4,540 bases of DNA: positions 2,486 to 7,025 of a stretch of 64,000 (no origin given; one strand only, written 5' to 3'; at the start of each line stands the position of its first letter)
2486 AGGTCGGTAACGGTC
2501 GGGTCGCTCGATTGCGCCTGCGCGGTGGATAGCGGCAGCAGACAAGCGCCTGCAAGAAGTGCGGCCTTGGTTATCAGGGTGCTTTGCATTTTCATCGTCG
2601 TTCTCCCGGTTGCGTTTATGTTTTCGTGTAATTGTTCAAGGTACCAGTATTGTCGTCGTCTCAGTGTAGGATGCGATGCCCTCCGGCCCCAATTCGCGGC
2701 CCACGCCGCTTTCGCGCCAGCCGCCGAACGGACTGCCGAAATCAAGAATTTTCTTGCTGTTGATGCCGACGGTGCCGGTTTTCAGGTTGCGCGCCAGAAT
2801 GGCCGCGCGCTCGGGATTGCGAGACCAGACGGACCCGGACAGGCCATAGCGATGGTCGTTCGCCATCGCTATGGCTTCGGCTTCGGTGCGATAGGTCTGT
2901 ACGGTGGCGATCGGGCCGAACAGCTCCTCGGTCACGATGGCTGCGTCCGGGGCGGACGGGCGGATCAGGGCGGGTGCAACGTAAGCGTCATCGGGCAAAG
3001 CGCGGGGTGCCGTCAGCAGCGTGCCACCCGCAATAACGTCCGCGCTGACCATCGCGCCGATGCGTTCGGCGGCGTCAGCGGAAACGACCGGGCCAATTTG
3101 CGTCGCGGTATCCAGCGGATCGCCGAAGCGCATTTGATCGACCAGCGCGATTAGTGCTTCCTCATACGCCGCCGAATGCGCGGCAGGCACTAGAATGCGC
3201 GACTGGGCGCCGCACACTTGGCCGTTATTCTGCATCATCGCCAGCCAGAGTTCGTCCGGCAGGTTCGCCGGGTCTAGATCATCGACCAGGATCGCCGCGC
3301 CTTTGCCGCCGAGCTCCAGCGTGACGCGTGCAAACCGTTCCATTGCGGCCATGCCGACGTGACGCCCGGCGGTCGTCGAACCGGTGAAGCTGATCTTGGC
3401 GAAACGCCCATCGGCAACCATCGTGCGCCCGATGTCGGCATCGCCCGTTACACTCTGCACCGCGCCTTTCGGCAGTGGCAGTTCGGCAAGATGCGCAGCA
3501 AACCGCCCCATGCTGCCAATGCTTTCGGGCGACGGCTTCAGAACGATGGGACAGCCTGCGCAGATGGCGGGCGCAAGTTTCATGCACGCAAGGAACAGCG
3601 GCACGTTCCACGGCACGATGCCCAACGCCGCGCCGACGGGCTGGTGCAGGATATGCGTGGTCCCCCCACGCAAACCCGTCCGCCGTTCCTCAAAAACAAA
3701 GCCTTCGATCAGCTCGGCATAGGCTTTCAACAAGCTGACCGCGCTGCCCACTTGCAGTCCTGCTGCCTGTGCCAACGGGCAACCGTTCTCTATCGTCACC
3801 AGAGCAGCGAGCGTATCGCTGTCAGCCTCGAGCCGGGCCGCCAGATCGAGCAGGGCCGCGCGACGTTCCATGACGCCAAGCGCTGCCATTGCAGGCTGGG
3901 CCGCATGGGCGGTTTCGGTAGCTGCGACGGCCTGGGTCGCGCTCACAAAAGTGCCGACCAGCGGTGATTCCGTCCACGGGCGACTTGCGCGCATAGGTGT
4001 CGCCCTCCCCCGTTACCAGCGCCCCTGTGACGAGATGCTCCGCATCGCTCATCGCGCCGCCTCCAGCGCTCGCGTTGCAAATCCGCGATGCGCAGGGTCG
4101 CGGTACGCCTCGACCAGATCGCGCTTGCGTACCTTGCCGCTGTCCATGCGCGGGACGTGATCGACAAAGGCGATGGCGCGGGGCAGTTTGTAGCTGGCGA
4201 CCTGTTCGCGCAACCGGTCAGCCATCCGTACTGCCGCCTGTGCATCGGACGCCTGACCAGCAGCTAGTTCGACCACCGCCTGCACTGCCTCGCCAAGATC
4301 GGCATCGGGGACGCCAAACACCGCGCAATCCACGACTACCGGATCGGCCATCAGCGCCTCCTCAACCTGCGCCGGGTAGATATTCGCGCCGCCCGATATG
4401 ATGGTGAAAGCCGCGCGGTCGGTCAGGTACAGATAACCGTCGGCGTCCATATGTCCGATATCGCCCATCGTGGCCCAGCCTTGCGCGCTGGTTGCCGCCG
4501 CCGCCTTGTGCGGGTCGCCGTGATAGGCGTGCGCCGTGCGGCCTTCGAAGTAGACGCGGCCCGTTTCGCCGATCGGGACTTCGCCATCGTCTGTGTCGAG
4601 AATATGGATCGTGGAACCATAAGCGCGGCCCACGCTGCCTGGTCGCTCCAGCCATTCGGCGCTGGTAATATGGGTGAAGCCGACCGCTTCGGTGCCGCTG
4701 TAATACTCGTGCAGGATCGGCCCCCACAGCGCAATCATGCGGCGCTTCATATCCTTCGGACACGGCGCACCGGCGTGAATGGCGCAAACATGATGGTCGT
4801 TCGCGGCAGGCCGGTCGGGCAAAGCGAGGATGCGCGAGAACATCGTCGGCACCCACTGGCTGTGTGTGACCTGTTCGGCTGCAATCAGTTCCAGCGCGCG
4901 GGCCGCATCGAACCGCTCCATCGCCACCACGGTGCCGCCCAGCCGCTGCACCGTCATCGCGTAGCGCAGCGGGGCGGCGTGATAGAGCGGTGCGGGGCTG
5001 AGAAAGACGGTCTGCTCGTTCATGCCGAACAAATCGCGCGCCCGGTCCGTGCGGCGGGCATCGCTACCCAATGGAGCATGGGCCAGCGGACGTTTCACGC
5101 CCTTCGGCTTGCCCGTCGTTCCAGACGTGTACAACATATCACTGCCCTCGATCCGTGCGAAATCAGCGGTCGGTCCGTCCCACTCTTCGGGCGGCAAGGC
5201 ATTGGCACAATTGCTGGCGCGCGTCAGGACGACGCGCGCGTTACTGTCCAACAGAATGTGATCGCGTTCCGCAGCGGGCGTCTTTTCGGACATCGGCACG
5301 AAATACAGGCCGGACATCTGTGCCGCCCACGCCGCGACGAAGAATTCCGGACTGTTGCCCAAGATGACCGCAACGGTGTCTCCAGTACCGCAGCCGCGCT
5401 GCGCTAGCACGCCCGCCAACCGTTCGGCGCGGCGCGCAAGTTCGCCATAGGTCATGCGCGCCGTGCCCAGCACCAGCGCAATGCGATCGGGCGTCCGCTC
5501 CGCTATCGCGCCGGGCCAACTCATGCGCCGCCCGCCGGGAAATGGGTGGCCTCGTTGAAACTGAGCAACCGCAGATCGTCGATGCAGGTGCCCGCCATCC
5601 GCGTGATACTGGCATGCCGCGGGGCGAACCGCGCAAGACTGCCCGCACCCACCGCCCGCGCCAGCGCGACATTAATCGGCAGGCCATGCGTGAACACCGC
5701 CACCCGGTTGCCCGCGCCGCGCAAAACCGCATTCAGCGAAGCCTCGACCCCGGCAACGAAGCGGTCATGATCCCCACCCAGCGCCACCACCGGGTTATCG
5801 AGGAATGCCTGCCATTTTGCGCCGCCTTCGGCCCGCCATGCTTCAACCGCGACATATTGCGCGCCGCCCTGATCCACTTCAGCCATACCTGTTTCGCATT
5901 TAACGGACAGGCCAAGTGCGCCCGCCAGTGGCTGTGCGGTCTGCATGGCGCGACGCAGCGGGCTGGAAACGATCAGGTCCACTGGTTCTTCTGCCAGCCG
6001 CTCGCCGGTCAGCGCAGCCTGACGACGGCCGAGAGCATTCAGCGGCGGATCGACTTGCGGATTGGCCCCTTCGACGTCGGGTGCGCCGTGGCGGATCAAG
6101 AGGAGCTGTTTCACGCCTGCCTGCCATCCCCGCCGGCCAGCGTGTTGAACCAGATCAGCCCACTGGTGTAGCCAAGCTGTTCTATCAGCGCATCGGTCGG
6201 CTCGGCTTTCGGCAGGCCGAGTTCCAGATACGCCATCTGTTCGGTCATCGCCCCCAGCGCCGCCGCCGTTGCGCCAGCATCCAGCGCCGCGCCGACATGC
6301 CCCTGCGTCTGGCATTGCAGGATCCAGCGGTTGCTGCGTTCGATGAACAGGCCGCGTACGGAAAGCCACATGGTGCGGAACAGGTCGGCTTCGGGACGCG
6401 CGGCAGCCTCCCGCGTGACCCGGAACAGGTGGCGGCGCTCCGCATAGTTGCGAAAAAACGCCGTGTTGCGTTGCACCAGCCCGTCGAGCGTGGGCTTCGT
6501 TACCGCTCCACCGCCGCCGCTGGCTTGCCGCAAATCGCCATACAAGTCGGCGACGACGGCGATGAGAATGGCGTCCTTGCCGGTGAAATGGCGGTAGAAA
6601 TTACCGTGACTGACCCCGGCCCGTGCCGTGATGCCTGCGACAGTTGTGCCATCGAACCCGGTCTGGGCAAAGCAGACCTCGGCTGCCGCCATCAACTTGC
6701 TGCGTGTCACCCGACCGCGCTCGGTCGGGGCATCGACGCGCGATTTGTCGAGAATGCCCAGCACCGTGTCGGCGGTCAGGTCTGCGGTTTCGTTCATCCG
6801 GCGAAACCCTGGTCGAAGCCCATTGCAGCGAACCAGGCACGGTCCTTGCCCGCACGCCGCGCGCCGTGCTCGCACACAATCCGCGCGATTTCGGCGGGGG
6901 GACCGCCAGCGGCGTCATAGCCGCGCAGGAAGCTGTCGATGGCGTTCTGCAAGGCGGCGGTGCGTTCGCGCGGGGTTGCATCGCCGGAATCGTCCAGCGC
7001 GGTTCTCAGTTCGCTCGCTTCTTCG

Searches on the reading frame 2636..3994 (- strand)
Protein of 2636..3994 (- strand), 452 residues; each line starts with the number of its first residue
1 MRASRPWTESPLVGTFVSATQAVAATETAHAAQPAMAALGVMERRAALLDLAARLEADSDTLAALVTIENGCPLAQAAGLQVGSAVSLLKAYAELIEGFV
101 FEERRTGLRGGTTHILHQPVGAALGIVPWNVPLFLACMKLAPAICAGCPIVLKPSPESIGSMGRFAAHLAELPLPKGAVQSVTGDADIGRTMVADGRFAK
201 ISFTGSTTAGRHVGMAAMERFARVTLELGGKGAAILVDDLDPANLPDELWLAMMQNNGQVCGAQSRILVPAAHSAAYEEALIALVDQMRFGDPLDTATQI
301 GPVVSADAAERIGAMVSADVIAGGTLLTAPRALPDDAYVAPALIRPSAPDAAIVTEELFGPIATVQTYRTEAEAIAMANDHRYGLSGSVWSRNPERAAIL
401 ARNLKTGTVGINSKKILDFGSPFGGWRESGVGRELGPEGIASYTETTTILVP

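Call 38: search_protein_families(library=pfam, proteins=[window:2636-3994:-], max_evalue=0.001)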
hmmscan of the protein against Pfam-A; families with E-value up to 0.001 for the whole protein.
window:2636-3994:- (452 aa): 1 family
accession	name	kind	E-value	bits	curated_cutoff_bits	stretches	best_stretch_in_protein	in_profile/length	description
PF00171.27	Aldedh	-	2.7e-118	395.9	23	1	18-449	27-461/461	Aldehyde dehydrogenase family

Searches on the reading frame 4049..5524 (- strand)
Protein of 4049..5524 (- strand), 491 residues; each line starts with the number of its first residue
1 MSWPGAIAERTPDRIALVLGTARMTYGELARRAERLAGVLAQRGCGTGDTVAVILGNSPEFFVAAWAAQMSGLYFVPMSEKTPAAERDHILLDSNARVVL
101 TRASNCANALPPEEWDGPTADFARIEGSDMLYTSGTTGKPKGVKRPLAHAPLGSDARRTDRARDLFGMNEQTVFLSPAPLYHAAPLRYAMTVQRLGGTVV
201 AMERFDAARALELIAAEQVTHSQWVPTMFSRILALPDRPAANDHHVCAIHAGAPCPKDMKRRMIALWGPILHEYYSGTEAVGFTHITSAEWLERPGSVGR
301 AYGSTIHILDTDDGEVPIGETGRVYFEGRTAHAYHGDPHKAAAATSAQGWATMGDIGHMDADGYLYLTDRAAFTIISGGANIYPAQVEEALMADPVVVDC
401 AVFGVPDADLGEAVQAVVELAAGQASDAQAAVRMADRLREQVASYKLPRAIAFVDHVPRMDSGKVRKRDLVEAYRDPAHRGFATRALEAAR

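Call 38: search_protein_families(library=pfam, proteins=[window:4049-5524:-], max_evalue=0.001)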
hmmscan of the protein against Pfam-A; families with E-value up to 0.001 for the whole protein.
window:4049-5524:- (491 aa): 2 families
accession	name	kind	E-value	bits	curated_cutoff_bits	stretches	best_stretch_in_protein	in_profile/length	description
PF00501.34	AMP-binding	-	4.1e-63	213.9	29.9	2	130-329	167-377/384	AMP-binding enzyme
PF13193.12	AMP-binding_C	-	2.5e-15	57.6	24.5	1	386-464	1-76/76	AMP-binding enzyme C-terminal domain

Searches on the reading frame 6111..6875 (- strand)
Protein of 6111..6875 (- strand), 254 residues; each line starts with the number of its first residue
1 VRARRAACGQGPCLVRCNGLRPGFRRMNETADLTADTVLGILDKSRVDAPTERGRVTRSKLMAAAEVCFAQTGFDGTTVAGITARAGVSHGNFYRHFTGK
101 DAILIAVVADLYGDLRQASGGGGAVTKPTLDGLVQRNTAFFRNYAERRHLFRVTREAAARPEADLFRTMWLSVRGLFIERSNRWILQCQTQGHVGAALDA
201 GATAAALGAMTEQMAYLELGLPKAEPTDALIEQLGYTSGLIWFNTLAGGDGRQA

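Call 38: search_protein_families(library=pfam, proteins=[window:6111-6875:-], max_evalue=0.001)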
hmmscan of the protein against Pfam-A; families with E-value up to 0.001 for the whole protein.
window:6111-6875:- (254 aa): 2 families
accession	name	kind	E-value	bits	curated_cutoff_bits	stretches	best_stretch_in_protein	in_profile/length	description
PF00440.29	TetR_N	-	2.4e-15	56.5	24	1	61-107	1-47/47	Bacterial regulatory proteins, tetR family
PF21313.2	EthR_C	-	6.7e-06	26.8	27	1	138-220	6-86/111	Transcriptional regulator EthR, C-terminal domain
